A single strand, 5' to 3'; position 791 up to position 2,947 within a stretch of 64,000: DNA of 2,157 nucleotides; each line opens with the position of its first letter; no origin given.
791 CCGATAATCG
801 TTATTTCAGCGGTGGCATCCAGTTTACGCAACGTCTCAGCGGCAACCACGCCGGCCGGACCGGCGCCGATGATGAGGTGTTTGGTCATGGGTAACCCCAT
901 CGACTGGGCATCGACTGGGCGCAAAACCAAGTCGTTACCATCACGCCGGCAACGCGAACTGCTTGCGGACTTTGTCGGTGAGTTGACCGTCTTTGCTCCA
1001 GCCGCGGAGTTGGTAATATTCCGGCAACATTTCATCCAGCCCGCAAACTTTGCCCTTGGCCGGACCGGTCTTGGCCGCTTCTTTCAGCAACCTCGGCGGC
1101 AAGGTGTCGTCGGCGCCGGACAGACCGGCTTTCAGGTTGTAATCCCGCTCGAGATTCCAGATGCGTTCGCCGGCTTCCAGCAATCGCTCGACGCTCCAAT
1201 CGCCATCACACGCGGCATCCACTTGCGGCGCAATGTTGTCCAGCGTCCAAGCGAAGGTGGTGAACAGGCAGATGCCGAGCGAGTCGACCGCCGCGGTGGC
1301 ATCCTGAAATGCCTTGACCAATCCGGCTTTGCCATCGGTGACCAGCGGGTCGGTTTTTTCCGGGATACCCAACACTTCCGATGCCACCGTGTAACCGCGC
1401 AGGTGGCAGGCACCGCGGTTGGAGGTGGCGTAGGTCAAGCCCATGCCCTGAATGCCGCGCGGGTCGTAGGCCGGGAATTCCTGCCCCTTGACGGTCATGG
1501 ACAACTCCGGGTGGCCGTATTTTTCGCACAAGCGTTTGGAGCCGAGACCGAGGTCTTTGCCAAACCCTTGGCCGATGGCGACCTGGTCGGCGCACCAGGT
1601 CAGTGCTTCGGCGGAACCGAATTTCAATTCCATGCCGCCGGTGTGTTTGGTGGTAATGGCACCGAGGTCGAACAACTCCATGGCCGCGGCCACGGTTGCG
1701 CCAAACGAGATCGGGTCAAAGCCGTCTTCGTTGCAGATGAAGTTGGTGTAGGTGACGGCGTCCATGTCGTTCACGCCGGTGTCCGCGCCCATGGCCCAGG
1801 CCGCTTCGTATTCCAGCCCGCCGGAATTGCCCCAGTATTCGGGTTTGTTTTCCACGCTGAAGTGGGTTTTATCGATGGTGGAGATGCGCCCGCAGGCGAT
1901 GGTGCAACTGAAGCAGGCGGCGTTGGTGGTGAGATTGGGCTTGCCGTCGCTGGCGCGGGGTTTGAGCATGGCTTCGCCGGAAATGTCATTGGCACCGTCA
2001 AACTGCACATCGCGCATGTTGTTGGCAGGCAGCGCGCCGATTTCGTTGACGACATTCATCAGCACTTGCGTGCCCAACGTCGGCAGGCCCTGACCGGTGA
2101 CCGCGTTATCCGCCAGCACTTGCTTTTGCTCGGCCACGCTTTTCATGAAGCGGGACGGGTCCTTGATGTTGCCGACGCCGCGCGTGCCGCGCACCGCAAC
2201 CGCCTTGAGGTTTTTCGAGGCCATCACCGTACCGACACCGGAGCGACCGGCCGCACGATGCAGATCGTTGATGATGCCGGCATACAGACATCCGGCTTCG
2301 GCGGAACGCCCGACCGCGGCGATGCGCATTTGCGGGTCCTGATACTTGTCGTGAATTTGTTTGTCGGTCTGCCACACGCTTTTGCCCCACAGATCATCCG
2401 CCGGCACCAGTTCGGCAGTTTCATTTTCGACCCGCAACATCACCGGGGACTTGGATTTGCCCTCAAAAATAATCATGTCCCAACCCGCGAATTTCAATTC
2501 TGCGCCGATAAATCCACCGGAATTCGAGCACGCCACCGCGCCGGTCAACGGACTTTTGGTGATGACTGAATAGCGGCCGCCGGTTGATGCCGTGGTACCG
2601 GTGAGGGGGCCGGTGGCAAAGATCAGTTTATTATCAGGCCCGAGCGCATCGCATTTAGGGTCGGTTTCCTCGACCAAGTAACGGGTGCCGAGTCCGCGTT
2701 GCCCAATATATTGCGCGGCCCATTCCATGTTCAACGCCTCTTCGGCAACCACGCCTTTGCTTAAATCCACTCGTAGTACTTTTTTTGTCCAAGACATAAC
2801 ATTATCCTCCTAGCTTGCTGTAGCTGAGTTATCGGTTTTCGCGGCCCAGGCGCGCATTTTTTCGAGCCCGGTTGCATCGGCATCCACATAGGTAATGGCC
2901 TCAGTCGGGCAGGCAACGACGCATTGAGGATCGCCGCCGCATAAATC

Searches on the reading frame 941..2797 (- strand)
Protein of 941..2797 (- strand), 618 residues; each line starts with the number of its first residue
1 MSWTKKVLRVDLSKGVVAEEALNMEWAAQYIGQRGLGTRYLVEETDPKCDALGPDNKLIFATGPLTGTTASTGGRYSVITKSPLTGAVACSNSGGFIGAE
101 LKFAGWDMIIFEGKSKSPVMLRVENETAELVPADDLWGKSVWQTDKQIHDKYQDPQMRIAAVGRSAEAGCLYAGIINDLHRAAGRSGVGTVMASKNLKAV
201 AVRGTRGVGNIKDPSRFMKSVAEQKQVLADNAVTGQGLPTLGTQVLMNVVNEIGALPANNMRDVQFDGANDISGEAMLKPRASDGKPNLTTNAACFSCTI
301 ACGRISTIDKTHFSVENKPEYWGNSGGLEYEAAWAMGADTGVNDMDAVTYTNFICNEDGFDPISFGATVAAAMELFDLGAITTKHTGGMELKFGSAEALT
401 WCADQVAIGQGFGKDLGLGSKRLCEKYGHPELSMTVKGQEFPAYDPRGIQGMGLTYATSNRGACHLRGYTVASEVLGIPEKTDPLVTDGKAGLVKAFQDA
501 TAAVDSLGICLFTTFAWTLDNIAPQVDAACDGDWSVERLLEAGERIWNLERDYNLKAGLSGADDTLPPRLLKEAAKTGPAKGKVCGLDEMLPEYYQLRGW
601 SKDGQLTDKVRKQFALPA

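Call 79: search_protein_families(library=pfam, proteins=[window:941-2797:-], max_evalue=0.00001)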
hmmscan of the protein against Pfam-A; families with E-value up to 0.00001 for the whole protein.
window:941-2797:- (618 aa): 2 families
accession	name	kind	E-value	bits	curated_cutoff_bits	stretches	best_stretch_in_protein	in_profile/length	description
PF01314.23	AFOR_C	-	4.5e-134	447.8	27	1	221-613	3-382/385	Aldehyde ferredoxin oxidoreductase, domains 2 & 3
PF02730.20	AFOR_N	-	7.1e-75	251.6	29.8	1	6-205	2-199/199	Aldehyde ferredoxin oxidoreductase, N-terminal domain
